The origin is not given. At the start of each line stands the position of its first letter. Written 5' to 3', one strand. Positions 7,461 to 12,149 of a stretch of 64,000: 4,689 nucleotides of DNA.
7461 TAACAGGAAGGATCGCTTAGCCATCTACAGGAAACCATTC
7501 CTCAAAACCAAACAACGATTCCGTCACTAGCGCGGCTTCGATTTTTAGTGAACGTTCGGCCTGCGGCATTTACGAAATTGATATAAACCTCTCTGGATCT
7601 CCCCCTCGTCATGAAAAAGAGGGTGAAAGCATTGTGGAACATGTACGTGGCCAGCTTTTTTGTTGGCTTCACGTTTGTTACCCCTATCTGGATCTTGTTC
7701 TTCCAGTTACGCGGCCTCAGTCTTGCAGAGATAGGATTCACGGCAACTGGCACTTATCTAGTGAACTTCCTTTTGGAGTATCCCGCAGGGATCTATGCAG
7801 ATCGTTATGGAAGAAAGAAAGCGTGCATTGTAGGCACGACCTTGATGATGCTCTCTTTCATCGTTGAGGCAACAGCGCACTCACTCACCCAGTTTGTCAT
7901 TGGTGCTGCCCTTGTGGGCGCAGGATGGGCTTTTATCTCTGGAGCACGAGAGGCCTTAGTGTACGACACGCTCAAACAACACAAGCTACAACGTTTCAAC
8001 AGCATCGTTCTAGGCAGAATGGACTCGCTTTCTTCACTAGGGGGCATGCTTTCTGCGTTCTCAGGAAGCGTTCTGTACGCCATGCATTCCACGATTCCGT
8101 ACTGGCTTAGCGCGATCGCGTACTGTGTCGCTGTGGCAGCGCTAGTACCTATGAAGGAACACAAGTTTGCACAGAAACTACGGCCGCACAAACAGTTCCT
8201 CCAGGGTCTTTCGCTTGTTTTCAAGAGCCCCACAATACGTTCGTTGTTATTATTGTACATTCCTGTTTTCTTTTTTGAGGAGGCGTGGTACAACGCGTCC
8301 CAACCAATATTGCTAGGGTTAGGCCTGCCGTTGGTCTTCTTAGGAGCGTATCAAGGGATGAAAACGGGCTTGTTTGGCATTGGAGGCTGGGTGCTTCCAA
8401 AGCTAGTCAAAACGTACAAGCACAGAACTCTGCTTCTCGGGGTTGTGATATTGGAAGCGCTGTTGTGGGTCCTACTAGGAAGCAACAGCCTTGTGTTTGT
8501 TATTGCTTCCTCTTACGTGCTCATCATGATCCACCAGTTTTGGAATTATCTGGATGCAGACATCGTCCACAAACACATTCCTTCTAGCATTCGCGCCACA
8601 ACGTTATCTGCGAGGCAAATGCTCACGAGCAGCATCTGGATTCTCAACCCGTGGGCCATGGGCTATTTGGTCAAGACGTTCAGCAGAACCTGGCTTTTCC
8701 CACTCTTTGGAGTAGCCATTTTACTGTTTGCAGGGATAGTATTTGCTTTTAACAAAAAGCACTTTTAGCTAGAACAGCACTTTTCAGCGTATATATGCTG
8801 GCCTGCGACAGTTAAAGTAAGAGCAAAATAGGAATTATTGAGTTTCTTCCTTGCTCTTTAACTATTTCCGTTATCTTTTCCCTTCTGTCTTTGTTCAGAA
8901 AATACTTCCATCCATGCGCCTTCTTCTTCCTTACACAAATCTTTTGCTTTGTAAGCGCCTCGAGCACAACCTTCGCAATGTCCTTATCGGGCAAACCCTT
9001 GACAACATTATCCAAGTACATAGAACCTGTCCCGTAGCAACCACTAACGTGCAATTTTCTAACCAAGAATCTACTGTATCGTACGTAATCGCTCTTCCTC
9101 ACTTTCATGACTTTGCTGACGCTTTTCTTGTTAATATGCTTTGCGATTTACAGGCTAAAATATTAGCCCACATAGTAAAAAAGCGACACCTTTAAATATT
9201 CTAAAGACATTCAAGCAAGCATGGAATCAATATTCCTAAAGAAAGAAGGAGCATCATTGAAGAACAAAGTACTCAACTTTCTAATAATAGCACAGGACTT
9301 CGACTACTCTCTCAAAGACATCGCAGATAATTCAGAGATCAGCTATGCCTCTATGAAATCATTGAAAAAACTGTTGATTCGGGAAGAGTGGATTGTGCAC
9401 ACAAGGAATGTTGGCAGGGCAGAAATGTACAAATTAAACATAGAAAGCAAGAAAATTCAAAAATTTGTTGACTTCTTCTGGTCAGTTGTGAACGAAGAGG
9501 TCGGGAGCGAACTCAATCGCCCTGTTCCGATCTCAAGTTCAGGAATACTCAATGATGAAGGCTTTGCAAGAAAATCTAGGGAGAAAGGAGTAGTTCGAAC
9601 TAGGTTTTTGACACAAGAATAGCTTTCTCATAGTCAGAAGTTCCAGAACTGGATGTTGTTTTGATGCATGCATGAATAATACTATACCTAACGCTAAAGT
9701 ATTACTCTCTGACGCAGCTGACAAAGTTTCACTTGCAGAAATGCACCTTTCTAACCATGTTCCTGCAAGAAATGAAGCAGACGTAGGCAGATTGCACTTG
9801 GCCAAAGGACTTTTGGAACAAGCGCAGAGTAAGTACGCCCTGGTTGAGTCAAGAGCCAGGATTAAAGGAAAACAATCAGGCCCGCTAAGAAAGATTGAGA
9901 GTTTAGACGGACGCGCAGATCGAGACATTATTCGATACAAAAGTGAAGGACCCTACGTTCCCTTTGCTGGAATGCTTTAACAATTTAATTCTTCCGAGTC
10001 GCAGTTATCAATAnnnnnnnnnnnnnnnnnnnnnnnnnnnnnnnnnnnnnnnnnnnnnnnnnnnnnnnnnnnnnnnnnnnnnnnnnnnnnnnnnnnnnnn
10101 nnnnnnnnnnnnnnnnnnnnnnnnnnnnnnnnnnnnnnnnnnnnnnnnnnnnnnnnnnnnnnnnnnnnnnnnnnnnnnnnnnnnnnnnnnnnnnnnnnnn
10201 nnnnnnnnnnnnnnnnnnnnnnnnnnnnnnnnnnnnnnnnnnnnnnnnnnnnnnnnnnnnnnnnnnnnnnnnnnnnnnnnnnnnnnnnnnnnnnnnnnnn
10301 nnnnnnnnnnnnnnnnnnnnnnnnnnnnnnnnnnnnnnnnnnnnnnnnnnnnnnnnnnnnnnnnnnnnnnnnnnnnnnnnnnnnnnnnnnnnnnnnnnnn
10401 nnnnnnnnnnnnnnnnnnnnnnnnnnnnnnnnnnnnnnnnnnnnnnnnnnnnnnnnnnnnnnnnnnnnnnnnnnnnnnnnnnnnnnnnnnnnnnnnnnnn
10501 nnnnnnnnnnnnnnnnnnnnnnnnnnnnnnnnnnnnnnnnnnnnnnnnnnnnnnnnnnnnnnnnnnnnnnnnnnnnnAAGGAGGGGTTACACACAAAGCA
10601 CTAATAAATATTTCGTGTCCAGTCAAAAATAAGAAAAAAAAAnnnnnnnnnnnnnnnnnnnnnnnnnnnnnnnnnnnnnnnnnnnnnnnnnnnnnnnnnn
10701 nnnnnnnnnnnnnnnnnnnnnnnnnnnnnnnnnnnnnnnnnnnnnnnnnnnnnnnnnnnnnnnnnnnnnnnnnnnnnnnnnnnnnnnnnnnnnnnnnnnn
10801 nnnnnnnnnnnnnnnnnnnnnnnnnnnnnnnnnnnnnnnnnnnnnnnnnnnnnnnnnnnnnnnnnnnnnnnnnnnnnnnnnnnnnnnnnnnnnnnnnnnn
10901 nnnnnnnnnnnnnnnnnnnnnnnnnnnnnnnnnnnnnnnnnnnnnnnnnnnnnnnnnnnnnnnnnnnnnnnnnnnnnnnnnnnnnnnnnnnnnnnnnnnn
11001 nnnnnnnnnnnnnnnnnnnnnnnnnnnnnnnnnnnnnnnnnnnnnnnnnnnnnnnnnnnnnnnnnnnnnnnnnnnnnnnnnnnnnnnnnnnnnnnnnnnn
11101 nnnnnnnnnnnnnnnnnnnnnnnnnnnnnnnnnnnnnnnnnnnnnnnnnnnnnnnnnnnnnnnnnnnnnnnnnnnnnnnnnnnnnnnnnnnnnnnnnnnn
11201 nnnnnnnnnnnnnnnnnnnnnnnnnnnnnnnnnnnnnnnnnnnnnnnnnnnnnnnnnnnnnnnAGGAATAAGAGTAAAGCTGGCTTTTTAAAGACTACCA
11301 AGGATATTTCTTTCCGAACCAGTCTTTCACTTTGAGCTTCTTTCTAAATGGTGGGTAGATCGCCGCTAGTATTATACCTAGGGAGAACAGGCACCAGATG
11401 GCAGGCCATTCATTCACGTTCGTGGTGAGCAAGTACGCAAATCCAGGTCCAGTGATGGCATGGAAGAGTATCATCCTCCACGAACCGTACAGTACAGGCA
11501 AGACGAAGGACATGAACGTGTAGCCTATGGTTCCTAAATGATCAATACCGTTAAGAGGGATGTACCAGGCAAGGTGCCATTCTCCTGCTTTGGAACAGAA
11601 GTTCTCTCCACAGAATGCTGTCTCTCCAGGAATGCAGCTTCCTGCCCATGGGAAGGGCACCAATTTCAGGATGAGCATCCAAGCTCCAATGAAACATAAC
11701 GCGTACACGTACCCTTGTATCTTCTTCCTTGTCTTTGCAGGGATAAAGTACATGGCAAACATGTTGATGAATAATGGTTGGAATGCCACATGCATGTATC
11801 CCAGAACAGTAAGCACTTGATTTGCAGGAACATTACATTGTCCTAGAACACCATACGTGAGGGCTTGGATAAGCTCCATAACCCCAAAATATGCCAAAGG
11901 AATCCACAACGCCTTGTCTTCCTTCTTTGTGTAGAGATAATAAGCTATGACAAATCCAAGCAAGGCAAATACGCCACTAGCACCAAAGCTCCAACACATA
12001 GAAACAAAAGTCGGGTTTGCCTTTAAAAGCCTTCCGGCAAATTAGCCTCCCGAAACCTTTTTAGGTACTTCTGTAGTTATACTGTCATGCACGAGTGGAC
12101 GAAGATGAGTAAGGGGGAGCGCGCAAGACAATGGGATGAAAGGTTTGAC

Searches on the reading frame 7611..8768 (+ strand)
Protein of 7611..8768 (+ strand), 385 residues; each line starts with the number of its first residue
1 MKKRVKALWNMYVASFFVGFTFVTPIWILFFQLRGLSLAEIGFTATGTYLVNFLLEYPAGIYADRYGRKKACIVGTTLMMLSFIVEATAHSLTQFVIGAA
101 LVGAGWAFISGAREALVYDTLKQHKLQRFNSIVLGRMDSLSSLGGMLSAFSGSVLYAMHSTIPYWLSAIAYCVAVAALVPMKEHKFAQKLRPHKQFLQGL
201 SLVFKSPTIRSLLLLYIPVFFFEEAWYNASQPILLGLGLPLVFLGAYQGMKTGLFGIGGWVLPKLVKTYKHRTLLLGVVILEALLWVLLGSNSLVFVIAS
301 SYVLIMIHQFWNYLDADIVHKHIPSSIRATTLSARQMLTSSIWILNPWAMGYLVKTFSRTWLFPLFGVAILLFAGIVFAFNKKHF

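Call 9: search_protein_families(library=pfam, proteins=[window:7611-8768:+], max_evalue=0.001)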
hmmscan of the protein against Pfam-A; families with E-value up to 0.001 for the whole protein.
window:7611-8768:+ (385 aa): 2 families
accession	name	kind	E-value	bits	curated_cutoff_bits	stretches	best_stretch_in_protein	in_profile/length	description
PF07690.21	MFS_1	-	9.1e-22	77.9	33.4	1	15-345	7-345/347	Major Facilitator Superfamily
PF12832.13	MFS_1_like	-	1.8e-05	24.4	25.2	1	16-339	11-346/373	MFS_1 like family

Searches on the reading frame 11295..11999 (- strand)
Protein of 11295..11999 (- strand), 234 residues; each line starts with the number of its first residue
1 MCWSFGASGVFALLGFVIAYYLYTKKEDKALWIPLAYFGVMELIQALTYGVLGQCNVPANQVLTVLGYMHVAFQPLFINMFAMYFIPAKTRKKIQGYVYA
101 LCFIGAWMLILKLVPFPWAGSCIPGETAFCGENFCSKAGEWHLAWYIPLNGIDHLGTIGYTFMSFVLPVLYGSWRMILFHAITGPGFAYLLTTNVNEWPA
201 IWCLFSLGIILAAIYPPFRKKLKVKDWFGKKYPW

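Call 74: search_protein_families(library=pfam, proteins=[window:11295-11999:-], max_evalue=0.001)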
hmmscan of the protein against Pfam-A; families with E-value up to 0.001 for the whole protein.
window:11295-11999:- (234 aa): 1 family
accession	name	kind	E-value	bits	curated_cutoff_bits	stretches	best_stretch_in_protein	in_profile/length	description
PF19069.5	DUF5765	-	1.5e-35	121.7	25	1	30-120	1-91/91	Family of unknown function (DUF5765)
